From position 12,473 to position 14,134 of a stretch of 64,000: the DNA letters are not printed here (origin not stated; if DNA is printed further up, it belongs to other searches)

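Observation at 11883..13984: DprE1/DprE2 orthologue pair outside the Actinobacteria, with Ala at the benzothiazinone-target cysteine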

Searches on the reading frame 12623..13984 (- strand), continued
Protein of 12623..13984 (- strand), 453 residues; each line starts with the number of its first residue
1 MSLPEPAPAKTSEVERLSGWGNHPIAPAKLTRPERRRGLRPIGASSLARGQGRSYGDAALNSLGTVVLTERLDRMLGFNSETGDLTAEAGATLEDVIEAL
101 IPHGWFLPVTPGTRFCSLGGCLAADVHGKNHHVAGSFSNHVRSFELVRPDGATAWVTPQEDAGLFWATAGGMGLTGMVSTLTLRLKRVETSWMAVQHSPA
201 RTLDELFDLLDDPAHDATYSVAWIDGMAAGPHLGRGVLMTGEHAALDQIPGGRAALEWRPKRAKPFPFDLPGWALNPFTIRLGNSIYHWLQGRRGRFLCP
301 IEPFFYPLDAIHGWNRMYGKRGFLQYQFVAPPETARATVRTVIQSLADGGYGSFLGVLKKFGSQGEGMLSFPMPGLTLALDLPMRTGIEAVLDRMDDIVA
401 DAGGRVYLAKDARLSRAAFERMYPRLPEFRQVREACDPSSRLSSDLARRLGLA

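Call 11: find_encoding_contigs(protein=P0071, flank=10000, max_places=2)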
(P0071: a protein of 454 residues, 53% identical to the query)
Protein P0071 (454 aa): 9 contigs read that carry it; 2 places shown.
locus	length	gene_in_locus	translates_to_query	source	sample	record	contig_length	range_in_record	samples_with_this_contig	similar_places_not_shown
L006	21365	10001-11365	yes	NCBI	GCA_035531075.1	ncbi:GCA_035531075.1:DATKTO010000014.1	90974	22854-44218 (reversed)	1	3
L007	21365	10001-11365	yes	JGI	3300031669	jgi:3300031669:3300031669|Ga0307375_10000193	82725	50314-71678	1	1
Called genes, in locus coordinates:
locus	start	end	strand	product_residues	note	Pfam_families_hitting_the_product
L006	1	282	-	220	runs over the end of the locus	PF12146:Hydrolase_4 (faint)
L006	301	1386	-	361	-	PF13353:Fer4_12 (weak), PF04055:Radical_SAM, PF26408:DUF8106 (faint)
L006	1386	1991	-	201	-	PF01871:AMMECR1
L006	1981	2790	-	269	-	PF01875:Memo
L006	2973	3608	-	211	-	PF00156:Pribosyltran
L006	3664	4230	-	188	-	PF00156:Pribosyltran, PF14681:UPRTase (weak)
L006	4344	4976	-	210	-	PF00574:CLP_protease, PF25145:NfeD1b_N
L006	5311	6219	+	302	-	PF03706:LPG_synthase_TM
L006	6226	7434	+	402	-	PF01075:Glyco_transf_9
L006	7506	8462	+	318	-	PF25145:NfeD1b_N (faint), PF01343:Peptidase_S49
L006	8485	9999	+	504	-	PF02366:PMT (weak), PF13231:PMT_2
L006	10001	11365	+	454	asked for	PF01565:FAD_binding_4, PF04030:ALO (weak)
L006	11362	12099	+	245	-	PF00106:adh_short, PF08659:KR, PF13561:adh_short_C2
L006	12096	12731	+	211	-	PF12710:HAD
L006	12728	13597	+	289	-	PF01040:UbiA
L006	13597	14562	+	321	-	PF03706:LPG_synthase_TM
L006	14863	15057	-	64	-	-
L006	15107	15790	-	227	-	PF13505:OMP_b-brl, PF01389:OmpA_membrane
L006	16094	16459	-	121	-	PF11154:DUF2934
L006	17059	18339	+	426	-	-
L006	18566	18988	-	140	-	PF00581:Rhodanese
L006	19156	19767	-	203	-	PF25182:NonGDSL, PF00657:Lipase_GDSL, PF13472:Lipase_GDSL_2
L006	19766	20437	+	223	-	PF00005:ABC_tran, PF13304:AAA_21 (faint)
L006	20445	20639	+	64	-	-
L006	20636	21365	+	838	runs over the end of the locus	PF12704:MacB_PCD (faint), PF02687:FtsX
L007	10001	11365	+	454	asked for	PF01565:FAD_binding_4, PF04030:ALO (weak)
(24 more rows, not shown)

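Call 18: find_encoding_contigs(protein=P0048, flank=10000, max_places=1)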
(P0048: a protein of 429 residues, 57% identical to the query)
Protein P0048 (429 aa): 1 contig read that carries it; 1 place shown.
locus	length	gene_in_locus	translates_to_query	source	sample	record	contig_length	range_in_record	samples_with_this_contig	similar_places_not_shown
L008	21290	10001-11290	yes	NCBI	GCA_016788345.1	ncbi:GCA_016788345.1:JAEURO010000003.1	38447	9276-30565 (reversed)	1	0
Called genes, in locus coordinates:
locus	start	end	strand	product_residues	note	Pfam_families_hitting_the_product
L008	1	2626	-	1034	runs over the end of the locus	PF26549:Tricorn_N, PF26550:Tricorn_2nd, PF07676:PD40 (weak), PF26550:Tricorn_2nd, PF14684:Tricorn_C1, PF13180:PDZ_2, PF14685:PDZ_Tricorn (weak), PF03572:Peptidase_S41, +2 more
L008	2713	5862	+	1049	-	PF26549:Tricorn_N, PF26550:Tricorn_2nd (weak), PF07676:PD40, PF26549:Tricorn_N, PF26550:Tricorn_2nd, PF14684:Tricorn_C1, PF14685:PDZ_Tricorn, PF03572:Peptidase_S41, +5 more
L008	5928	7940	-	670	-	PF02092:tRNA_synt_2f, PF05746:DALR_1 (weak)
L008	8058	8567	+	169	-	-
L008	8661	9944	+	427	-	PF02403:Seryl_tRNA_N, PF00587:tRNA-synt_2b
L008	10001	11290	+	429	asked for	PF01565:FAD_binding_4, PF04030:ALO (weak)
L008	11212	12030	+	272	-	PF00106:adh_short, PF08659:KR, PF13561:adh_short_C2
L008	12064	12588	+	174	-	PF00719:Pyrophosphatase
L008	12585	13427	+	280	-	PF04951:Peptidase_M55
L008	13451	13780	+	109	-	PF06153:CdAMP_rec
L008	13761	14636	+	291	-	PF13177:DNA_pol3_delta2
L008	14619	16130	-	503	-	PF00004:AAA, PF17862:AAA_lid_3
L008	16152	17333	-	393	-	PF02441:Flavoprotein, PF04127:DFP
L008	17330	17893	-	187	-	PF00625:Guanylate_kin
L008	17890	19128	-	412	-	PF01933:CofD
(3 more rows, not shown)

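Call 19: find_encoding_contigs(protein=P0017, flank=10000, max_places=1)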
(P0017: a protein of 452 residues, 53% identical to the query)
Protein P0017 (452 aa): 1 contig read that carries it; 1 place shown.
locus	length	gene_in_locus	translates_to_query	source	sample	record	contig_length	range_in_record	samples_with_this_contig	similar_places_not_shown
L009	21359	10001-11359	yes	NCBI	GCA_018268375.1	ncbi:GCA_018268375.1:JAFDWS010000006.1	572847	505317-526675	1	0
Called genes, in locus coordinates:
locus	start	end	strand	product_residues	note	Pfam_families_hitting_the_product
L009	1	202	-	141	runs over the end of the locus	PF00436:SSB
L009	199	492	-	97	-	PF01250:Ribosomal_S6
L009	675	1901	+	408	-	PF07660:STN (faint)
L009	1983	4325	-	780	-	PF14870:PSII_BNR (faint), PF15902:Sortilin-Vps10 (faint), PF02012:BNR (faint)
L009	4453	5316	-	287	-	PF19777:DUF6263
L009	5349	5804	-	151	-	PF06445:GyrI-like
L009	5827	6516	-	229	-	-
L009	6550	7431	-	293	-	PF01522:Polysacc_deac_1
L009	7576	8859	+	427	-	PF02403:Seryl_tRNA_N, PF00587:tRNA-synt_2b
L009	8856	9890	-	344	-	PF07813:LTXXQ (faint), PF16231:DUF4890 (weak)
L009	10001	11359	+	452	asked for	PF01565:FAD_binding_4, PF04030:ALO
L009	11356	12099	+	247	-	PF00106:adh_short, PF08659:KR, PF13561:adh_short_C2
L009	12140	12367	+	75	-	PF06803:DUF1232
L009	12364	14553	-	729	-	PF00384:Molybdopterin, PF01568:Molydop_binding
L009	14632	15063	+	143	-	PF07681:DoxX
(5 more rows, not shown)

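Call 20: find_encoding_contigs(protein=P0005, flank=10000, max_places=1)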
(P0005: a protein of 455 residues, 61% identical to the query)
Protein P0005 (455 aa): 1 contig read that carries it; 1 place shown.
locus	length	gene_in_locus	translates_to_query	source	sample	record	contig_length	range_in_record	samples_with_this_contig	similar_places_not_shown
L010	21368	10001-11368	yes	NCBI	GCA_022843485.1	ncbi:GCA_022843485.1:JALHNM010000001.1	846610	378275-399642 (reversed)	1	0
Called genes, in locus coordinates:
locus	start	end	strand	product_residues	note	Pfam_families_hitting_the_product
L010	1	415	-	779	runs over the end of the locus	PF02190:LON_substr_bdg, PF00004:AAA, PF07728:AAA_5 (weak), PF22667:Lon_lid, PF05362:Lon_C, PF13541:ChlI (weak)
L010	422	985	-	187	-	PF12802:MarR_2, PF01047:MarR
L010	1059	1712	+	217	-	PF07238:PilZ (weak)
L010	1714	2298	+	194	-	PF07238:PilZ (weak)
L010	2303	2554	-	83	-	PF12797:Fer4_2 (faint), PF12837:Fer4_6 (faint), PF12838:Fer4_7 (faint), PF13237:Fer4_10 (faint), PF14697:Fer4_21 (faint), PF13484:Fer4_16 (faint), PF00037:Fer4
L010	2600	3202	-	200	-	PF00440:TetR_N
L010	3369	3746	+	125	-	PF01521:Fe-S_biosyn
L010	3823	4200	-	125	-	PF07238:PilZ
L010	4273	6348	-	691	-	PF13487:HD_5, PF01966:HD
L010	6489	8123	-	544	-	PF17957:Big_7 (weak), PF07833:Cu_amine_oxidN1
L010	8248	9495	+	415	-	PF10142:PhoPQ_related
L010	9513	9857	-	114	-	PF14489:QueF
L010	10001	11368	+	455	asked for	PF01565:FAD_binding_4, PF04030:ALO (weak)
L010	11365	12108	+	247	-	PF00106:adh_short, PF08659:KR, PF13561:adh_short_C2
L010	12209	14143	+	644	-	PF02203:TarH, PF12729:4HB_MCP_1, PF00672:HAMP (weak), PF00015:MCPsignal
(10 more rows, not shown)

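Call 21: search_solved_structures(query=L006:12728-13597:+, max_evalue=0.001)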
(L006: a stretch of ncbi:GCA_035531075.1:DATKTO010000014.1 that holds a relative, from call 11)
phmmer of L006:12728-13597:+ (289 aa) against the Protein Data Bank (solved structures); distinct sequences matched with E-value up to 0.001: 3.
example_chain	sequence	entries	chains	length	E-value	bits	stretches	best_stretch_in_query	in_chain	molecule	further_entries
8j8j_D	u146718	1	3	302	2.7e-37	132.1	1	3-288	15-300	Decaprenyl-phosphate phosphoribosyltransferase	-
8j8k_A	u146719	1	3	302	6e-27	98.2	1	3-288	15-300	Decaprenyl-phosphate phosphoribosyltransferase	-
6m31_A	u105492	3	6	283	3.9e-11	46.3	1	36-280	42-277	Digeranylgeranylglyceryl phosphate synthase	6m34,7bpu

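Call 22: search_solved_structures(query=L006:8485-9999:+, max_evalue=0.01)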
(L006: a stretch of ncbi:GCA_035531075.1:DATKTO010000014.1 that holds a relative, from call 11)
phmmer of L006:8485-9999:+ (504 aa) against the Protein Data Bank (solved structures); distinct sequences matched with E-value up to 0.01: 0.

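Call 24: find_homologous_proteins(query=L006:12728-13597:+)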
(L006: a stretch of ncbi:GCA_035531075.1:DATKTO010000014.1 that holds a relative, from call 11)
Query L006:12728-13597:+ (289 aa): 4783 proteins with E <= 0.001 among 8000 candidates; the best 120 are listed.
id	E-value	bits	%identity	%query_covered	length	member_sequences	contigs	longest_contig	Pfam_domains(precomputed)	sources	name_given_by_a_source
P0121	1.5e-182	623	100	100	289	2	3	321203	PF01040.24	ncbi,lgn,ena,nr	ncbi:MAG TPA: decaprenyl-phosphate phosphoribosyltransferase [Gallionellaceae bacterium]|nr:decapren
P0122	4.6e-178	609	97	100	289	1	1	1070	PF01040.24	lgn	-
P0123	5.8e-176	602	96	100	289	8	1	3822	PF01040.24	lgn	-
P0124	1.6e-172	590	94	99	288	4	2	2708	PF01040.24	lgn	-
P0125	4.0e-172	589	93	99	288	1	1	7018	PF01040.24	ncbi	-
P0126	8.6e-172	588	93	99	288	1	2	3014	PF01040.24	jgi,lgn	-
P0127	2.8e-171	586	93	99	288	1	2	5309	PF01040.24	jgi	-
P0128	4.6e-170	582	92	99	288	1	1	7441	PF01040.24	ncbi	-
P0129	2.9e-169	580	91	100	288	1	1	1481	PF01040.24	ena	-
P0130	2.4e-168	577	91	100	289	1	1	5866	PF01040.24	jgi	jgi:4-hydroxybenzoate polyprenyltransferase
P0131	3.1e-168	576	90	100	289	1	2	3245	PF01040.24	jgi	jgi:4-hydroxybenzoate polyprenyltransferase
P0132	3.3e-168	576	91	100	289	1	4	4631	PF01040.24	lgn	-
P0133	3.5e-168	576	92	99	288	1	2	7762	PF01040.24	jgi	jgi:4-hydroxybenzoate polyprenyltransferase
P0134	5.1e-168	576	90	100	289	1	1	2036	PF01040.24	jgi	jgi:4-hydroxybenzoate polyprenyltransferase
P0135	7.9e-168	575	91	100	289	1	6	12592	PF01040.24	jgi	jgi:4-hydroxybenzoate polyprenyltransferase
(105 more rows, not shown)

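Call 25: find_related_loci(query=window:12623-13984:-, collection=genome_contigs, flank=10000)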
Query window:12623-13984:- (453 aa) in genome_contigs; peptide patterns used: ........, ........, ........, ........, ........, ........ (x = any residue, [..] = any of these).
600 stretches matched a pattern (row limit reached: there are more); 596 encode a relative of the query (tblastn E <= 1e-3); the best 80 are kept; 80 distinct loci.
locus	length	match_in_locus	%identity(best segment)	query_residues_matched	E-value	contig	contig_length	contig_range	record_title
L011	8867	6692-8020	55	11-453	1e-163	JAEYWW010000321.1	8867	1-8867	MAG: Armatimonadota bacterium isolate OH_CBlB_289 k127_3491390, whole genome shotgun sequence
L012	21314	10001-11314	53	14-452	4e-147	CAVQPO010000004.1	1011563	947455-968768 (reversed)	MAG: uncultured beta proteobacterium isolate MFD01476.bin.2.189 genome assembly, contig: contig_18687, whole genome shot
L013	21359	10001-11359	51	4-453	2e-145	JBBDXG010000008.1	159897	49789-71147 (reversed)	MAG: Fimbriimonadaceae bacterium isolate LejiaD_64_17 Lejia_D_197_length_159897_cov_9, whole genome shotgun sequence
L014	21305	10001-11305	48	17-452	1e-131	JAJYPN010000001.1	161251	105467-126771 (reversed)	MAG: Proteobacteria bacterium isolate DS3.bin58 NODE_17_length_161251_cov_4.949610, whole genome shotgun sequence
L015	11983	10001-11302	49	16-450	1e-130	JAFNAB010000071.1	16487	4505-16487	MAG: Holophagaceae bacterium isolate CTSoil_007 scaffold_140, whole genome shotgun sequence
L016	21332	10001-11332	48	16-452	2e-134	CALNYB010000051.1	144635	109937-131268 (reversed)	MAG: Cyanobacteriota bacterium isolate HOU_bin.0041 genome assembly, contig: contig_10819, whole genome shotgun sequence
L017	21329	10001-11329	46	17-453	2e-126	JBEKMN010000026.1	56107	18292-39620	MAG: Terriglobia bacterium isolate SPRUCE 395 SPRUCE_395_26, whole genome shotgun sequence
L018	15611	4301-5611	43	15-450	6e-126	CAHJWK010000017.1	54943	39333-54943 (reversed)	Chitinophagaceae bacterium isolate Lichen_MAGs_lobaria6 genome assembly, contig: NODE_669_length_54943_cov_2.566854, who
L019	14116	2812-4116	49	16-452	2e-125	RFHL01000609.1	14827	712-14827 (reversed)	MAG: Bacteroidetes bacterium isolate J049 k99_750717, whole genome shotgun sequence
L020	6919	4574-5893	44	15-453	8e-125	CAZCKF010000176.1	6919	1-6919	MAG TPA_asm: uncultured Chitinophagaceae bacterium isolate binchicken_co174_29 genome assembly, contig: NODE_1646_length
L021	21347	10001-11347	46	14-453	9e-124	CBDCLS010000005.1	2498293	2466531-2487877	MAG: Acidobacteriota bacterium isolate 14630678-797e-49b2-a12b-7f7aca0c86a6 genome assembly, contig: contig_5, whole gen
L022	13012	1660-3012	43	9-452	1e-123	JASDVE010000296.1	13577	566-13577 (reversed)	MAG: Myxococcota bacterium isolate P24860_114_MAG_113 P24860_114_S12_metaspades_6656_length_13577_cov_3, whole genome sh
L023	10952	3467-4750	49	17-452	1e-123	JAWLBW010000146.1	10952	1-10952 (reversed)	MAG: bacterium isolate 15dZY3.bin.127 NODE_6163_length_10952_cov_3.245831, whole genome shotgun sequence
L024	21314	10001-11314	44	15-453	6e-123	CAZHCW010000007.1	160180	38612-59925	MAG TPA_asm: uncultured Ignavibacteriaceae bacterium isolate binchicken_co269_63 genome assembly, contig: NODE_89_length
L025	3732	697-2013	46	17-453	2e-125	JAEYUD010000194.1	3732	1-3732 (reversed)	MAG: Bacteroidetes bacterium isolate OH_CBlB_156 k127_3627827, whole genome shotgun sequence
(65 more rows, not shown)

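Call 44: search_protein_representatives(protein=P0121)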
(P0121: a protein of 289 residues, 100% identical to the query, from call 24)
Query: 289 residues. Proteins with E-value up to 0.001 (for the whole library): 14476; up to 1e-10: 10153; up to 1e-30: 2802. The best 150 are listed.
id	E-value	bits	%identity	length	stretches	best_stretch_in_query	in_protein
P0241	1.3e-103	362.7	59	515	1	3-288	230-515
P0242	1.5e-99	349.5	56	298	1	1-287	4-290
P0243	1.1e-92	326.9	56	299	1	6-287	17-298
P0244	6.3e-87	308.0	84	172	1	118-289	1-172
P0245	6.7e-87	308.0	54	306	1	4-288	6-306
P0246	6.5e-85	301.4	51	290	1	5-284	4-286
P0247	3.4e-83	295.8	52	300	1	3-287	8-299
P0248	4.7e-83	295.4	54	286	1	6-287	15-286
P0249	7.4e-83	294.7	58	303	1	4-233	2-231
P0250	8.4e-83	294.5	54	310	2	6-185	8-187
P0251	1.5e-82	293.7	50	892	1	5-286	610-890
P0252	3.1e-82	292.7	49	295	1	3-286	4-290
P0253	1.4e-81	290.5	49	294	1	5-286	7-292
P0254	3.0e-81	289.4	47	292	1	7-287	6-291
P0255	6.4e-78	278.5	45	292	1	4-287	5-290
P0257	1.3e-77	277.5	50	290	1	4-282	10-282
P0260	3.4e-73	263.0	45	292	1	4-287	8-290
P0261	9.7e-73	261.5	45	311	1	5-286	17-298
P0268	1.1e-70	254.7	45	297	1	5-287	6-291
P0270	4.7e-70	252.7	46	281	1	6-286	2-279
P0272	1.5e-69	251.0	45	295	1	6-287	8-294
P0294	2.2e-66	240.7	43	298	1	6-287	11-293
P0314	1.0e-63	232.0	44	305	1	7-284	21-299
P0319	3.8e-63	230.1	39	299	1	6-288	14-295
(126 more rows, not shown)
